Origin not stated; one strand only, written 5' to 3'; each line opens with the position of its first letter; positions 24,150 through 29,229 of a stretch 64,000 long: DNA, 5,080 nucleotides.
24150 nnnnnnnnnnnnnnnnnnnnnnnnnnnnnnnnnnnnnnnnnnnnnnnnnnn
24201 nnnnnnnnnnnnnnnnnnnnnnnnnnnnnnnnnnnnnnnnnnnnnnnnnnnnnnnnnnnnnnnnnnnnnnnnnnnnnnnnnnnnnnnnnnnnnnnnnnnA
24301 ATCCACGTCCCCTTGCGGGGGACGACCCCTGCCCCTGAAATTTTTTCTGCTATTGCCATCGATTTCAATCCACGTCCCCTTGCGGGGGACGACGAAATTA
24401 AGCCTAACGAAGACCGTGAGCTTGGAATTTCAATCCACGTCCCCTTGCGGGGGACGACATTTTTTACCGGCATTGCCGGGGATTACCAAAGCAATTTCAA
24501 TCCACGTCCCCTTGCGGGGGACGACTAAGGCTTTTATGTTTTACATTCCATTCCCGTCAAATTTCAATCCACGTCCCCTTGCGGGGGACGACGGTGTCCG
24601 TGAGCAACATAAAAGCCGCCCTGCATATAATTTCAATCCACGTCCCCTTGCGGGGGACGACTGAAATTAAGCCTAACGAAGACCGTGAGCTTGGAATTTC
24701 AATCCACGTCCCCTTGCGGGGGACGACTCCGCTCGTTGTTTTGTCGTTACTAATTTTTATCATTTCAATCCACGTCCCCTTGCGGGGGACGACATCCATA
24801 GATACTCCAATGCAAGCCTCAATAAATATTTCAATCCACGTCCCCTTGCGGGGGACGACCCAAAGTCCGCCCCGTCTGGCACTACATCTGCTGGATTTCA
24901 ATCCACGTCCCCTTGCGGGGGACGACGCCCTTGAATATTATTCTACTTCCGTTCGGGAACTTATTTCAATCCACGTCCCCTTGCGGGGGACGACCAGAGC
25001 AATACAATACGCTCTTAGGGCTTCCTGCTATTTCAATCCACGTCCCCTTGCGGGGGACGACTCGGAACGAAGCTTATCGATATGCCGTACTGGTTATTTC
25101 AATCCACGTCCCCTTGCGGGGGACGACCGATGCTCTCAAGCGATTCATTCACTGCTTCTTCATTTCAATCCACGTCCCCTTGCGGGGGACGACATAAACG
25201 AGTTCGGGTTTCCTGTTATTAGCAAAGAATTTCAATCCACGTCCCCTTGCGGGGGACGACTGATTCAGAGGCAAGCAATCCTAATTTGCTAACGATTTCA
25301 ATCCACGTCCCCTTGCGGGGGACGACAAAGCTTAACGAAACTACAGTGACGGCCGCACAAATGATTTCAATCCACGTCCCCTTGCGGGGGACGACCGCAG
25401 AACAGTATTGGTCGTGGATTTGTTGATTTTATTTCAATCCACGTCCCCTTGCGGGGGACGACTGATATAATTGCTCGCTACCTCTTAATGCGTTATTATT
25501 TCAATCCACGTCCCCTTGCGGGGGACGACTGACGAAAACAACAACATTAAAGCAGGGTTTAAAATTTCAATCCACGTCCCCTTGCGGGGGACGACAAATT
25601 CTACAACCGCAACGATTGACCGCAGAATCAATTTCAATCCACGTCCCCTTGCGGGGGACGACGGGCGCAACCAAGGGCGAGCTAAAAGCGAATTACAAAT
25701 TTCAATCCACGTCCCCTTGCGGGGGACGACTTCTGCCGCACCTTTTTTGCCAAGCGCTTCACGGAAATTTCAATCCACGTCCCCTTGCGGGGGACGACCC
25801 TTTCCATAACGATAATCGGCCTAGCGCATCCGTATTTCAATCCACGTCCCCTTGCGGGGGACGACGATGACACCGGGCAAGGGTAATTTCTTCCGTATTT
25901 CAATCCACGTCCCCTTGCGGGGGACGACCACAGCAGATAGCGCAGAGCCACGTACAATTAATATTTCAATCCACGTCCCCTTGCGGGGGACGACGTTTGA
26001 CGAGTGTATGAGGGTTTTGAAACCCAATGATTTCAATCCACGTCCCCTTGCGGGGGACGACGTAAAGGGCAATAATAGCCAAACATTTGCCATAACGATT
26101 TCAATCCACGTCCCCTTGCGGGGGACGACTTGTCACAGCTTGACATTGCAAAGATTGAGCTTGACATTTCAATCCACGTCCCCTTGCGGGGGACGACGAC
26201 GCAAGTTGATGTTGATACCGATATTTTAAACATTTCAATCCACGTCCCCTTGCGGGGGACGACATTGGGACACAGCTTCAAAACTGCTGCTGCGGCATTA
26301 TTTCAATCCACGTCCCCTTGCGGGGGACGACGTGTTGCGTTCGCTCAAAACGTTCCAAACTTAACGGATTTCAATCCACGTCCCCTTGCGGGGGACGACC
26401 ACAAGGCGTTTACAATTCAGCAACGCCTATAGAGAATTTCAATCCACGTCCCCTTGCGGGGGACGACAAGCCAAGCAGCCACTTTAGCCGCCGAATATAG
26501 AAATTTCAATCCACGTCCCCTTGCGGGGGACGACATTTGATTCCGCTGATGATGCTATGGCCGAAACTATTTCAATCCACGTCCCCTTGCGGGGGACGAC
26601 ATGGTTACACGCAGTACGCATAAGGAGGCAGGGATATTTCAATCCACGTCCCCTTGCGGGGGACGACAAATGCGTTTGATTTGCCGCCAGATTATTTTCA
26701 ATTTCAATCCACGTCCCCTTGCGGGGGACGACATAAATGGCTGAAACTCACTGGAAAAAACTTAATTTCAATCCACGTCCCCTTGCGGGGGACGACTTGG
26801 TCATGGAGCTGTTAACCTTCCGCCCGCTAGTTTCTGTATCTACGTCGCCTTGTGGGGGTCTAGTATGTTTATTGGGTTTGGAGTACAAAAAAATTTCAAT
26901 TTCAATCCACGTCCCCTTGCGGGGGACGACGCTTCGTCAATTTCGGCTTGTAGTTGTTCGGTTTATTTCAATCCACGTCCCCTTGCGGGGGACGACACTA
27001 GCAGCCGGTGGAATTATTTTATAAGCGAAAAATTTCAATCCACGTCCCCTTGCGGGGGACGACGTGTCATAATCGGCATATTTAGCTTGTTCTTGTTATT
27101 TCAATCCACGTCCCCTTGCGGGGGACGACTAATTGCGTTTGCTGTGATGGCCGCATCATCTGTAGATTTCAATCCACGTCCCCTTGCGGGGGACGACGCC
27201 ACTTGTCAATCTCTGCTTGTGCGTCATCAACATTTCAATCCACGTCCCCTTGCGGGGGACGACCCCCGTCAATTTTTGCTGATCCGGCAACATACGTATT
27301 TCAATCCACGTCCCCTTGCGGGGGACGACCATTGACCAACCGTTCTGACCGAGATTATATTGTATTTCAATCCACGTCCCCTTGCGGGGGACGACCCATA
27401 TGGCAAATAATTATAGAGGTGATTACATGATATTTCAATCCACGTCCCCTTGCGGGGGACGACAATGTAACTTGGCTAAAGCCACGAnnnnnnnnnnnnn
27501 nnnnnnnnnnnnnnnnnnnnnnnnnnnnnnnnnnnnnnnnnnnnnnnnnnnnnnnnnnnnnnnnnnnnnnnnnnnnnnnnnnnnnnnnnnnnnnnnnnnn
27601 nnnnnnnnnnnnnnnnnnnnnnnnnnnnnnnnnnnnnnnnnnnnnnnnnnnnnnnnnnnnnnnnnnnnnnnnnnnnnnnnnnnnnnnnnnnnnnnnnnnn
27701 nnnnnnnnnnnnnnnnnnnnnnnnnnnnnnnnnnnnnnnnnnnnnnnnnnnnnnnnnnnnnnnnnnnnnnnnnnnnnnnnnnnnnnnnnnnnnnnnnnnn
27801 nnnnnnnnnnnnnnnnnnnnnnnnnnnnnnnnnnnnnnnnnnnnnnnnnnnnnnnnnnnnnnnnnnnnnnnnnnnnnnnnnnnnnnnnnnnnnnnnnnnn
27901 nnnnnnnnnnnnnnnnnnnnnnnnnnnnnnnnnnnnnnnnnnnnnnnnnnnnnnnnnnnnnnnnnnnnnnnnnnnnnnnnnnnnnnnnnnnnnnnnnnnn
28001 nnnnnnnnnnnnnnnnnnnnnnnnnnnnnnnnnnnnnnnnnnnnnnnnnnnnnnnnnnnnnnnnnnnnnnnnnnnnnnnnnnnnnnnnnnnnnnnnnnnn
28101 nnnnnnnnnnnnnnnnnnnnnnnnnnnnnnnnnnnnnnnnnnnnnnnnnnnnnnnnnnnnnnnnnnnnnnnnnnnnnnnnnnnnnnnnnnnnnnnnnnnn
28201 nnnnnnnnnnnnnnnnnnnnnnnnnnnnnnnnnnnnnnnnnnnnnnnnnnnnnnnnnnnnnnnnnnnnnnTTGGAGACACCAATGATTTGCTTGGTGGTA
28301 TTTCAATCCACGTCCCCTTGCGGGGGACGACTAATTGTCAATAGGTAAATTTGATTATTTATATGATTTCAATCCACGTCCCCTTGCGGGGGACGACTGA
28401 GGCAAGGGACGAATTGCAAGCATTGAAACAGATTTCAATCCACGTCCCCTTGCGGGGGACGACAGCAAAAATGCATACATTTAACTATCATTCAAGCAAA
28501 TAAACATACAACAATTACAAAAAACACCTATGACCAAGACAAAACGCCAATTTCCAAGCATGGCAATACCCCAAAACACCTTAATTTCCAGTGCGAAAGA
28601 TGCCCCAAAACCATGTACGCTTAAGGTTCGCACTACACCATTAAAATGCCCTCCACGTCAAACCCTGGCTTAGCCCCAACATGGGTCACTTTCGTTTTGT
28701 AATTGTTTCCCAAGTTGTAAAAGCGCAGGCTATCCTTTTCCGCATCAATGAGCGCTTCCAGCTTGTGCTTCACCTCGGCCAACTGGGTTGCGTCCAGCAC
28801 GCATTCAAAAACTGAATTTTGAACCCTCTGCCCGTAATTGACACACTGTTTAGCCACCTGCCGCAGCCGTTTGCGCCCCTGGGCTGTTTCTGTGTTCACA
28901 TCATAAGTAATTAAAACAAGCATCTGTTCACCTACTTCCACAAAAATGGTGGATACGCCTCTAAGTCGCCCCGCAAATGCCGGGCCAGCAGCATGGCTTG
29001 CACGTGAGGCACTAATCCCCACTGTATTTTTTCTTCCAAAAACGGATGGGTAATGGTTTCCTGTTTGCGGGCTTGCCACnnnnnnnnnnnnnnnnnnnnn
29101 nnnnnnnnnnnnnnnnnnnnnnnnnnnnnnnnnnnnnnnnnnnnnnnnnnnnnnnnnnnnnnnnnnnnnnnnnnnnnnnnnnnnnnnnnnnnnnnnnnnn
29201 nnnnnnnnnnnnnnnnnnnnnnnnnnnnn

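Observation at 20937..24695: Same protospacers acquired twice with a 1-nt length difference at the leader-distal end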

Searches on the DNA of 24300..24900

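Call 56: search_rna_families(source=window, start=24300, end=24900, threshold=evalue, max_evalue=0.01)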
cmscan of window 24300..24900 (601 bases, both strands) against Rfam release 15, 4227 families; matches with E-value up to 0.01: 0.
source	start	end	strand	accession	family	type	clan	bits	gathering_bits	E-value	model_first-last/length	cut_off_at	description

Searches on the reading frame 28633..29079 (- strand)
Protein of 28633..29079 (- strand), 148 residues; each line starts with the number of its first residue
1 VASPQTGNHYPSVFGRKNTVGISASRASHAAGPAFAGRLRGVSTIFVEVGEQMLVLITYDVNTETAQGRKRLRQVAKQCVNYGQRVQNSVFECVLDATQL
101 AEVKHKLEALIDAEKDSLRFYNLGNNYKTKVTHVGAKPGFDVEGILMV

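Call 7: search_protein_families(library=ncbifam, proteins=[window:28633-29079:-])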
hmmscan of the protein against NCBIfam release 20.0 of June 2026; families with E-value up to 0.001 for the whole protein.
window:28633-29079:- (148 aa): 1 family
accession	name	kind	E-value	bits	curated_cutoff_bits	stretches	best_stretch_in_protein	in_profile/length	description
TIGR01573.1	cas2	equivalog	3.4e-21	75.3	24.5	1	53-144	1-92/96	CRISPR-associated endonuclease Cas2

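Call 8: search_protein_families(library=pfam, proteins=[window:28633-29079:-])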
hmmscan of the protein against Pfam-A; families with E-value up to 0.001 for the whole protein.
window:28633-29079:- (148 aa): 1 family
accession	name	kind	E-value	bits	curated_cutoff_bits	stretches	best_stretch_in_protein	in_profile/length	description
PF09827.14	CRISPR_Cas2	-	1.2e-26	93.1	23.8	1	53-130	1-73/74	CRISPR associated protein Cas2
